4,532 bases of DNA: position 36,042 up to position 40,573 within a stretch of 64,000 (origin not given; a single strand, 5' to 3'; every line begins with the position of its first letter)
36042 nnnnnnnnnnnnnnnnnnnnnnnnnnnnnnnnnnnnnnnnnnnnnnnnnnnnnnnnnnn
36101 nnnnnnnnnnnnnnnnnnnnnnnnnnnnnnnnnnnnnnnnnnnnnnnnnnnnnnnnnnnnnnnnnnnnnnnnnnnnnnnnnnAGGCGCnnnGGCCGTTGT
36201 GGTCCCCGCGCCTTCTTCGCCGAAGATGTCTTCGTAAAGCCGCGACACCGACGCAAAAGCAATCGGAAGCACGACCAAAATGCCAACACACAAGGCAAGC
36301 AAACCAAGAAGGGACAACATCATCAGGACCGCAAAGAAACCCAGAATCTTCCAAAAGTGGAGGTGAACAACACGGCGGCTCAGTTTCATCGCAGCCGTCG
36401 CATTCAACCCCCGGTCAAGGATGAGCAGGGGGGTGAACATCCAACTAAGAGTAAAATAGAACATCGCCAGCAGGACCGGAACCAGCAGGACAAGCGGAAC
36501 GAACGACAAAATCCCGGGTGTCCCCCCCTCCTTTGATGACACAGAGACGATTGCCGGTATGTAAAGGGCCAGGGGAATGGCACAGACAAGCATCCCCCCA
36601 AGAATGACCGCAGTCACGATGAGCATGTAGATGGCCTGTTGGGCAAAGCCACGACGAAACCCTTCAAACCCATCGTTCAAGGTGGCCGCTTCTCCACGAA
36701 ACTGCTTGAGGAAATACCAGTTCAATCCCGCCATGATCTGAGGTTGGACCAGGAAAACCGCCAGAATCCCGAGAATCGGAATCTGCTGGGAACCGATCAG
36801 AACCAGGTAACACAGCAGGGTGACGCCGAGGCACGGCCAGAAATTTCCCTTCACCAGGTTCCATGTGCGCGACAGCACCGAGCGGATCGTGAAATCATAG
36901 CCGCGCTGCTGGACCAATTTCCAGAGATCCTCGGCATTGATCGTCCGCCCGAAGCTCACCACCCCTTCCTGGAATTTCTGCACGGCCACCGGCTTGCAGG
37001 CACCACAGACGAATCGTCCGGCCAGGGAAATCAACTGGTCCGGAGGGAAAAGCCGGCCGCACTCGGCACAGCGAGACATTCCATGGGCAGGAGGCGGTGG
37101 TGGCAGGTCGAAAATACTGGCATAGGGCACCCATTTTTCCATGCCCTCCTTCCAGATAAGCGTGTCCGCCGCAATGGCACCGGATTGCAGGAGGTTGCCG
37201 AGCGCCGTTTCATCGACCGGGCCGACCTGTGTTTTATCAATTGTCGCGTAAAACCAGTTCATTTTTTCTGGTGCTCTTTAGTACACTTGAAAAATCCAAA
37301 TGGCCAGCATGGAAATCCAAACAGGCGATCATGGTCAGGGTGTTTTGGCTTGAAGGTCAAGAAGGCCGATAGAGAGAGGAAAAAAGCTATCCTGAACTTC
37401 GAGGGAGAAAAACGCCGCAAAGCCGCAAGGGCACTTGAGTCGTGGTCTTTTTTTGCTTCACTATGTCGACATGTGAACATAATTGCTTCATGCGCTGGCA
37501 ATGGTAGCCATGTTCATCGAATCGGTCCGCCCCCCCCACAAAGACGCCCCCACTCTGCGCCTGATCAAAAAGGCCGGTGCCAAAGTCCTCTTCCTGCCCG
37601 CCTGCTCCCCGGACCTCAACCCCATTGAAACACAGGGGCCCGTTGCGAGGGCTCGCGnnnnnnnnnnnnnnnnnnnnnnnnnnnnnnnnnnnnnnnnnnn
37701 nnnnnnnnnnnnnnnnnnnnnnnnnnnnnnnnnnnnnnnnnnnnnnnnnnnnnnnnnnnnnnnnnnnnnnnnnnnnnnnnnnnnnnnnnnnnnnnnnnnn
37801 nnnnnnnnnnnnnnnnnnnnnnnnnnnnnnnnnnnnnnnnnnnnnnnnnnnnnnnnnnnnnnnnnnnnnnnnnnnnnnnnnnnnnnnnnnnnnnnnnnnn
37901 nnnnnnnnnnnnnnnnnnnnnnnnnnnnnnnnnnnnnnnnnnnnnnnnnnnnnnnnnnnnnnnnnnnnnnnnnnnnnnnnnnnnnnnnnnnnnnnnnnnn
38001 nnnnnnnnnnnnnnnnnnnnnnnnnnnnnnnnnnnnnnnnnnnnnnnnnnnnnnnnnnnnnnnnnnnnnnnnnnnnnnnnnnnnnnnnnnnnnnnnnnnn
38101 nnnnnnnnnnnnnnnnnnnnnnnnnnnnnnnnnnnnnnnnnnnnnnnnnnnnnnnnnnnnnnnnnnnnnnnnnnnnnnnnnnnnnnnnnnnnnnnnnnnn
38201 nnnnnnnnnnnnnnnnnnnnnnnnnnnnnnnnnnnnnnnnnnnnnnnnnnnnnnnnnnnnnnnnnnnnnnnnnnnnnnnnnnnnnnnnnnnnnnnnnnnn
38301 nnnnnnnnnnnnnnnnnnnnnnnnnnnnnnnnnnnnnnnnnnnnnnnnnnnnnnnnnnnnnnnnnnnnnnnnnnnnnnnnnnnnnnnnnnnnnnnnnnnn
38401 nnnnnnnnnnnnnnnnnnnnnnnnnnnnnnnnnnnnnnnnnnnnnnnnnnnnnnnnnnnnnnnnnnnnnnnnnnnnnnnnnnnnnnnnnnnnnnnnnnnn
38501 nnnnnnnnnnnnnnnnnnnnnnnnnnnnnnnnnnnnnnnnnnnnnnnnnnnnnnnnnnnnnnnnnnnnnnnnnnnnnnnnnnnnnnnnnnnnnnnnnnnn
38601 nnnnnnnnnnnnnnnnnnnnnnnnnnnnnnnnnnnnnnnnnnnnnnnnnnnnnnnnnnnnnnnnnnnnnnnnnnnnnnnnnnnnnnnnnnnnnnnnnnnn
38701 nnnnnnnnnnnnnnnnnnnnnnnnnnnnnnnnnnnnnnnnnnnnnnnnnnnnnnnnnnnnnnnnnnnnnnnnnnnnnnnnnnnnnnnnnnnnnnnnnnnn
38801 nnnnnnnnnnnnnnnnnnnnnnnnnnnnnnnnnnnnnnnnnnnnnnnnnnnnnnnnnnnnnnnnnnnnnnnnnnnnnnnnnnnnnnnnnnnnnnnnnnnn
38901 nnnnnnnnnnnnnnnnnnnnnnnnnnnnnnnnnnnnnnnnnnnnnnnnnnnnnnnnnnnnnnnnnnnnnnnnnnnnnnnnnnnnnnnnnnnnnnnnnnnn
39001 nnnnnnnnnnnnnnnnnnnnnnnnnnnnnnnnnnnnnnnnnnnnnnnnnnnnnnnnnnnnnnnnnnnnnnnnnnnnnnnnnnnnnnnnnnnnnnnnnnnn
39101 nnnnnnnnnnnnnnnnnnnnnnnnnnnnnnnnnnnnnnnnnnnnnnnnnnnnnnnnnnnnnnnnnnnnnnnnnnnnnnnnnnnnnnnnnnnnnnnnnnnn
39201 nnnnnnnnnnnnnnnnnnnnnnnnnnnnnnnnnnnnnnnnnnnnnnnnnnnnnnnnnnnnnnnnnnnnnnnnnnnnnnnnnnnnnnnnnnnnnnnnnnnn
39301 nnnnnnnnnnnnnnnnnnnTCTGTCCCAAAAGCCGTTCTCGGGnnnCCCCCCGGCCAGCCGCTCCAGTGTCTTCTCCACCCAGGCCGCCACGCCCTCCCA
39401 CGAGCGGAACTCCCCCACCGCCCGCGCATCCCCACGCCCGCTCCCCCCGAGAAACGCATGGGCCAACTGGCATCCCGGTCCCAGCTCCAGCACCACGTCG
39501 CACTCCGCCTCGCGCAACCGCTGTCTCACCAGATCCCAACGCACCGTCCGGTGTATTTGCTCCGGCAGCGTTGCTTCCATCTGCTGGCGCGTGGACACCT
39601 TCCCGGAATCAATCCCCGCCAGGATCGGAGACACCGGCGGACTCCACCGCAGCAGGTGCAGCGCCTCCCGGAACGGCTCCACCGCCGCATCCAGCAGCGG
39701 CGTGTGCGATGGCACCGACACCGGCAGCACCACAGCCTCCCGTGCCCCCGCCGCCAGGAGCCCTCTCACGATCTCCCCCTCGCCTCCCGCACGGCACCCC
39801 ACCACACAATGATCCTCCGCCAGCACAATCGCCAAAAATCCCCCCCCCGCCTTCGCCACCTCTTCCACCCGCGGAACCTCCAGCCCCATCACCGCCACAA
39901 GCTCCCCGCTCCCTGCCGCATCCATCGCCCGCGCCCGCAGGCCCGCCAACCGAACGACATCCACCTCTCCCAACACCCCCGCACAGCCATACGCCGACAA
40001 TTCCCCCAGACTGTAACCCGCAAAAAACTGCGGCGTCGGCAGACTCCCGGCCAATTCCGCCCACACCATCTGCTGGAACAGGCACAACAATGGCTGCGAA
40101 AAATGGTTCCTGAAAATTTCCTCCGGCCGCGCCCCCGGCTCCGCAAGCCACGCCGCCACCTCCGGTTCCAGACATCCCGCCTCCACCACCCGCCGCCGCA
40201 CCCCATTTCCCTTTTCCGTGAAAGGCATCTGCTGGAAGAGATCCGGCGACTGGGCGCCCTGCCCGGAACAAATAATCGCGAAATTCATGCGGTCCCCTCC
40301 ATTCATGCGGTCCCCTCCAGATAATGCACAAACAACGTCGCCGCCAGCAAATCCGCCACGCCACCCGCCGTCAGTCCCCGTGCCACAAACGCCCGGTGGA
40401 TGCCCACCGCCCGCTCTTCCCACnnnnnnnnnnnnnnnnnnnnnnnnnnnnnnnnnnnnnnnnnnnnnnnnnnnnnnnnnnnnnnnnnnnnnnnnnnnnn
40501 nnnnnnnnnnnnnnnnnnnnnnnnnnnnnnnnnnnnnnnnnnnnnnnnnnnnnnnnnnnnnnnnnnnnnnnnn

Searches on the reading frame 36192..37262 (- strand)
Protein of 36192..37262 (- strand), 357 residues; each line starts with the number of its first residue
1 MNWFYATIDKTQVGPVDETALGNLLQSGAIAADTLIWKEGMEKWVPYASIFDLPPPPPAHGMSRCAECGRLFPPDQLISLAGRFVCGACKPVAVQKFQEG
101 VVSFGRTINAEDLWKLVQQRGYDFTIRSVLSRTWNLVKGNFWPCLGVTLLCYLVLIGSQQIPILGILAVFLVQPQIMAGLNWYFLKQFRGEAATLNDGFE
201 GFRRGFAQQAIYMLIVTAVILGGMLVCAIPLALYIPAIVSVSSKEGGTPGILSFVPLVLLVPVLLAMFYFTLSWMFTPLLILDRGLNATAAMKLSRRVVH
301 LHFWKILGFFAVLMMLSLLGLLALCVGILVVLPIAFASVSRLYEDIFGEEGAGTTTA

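Call 55: search_protein_families(library=pfam, proteins=[window:36192-37262:-], max_evalue=0.001)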
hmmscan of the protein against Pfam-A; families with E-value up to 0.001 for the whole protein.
window:36192-37262:- (357 aa): 2 families
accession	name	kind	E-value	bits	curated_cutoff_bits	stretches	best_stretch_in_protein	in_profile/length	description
PF14237.11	GYF_2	-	1.2e-13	51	25.8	1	3-50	1-47/50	GYF domain 2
PF10110.14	GPDPase_memb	-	0.00011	21.4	29.6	1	257-331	165-240/321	Membrane domain of glycerophosphoryl diester phosphodiesterase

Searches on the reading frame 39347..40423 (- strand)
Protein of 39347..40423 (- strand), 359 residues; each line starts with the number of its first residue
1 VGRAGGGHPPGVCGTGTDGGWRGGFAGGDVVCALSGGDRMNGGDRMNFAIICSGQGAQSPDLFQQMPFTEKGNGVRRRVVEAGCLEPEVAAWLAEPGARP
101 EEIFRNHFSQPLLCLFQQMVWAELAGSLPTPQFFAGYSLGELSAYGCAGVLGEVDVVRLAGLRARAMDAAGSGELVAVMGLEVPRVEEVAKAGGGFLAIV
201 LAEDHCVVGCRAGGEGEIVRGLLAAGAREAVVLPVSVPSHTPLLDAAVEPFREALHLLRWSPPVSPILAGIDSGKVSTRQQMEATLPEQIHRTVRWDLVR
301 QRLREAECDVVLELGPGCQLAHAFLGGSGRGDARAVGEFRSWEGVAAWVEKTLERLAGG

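Call 56: search_protein_families(library=pfam, proteins=[window:39347-40423:-], max_evalue=0.001)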
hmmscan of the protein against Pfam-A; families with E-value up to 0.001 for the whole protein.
window:39347-40423:- (359 aa): 1 family
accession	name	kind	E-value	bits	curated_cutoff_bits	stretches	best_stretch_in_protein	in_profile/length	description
PF00698.26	Acyl_transf_1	-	3.6e-13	50.1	32.7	1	106-324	59-275/319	Acyl transferase domain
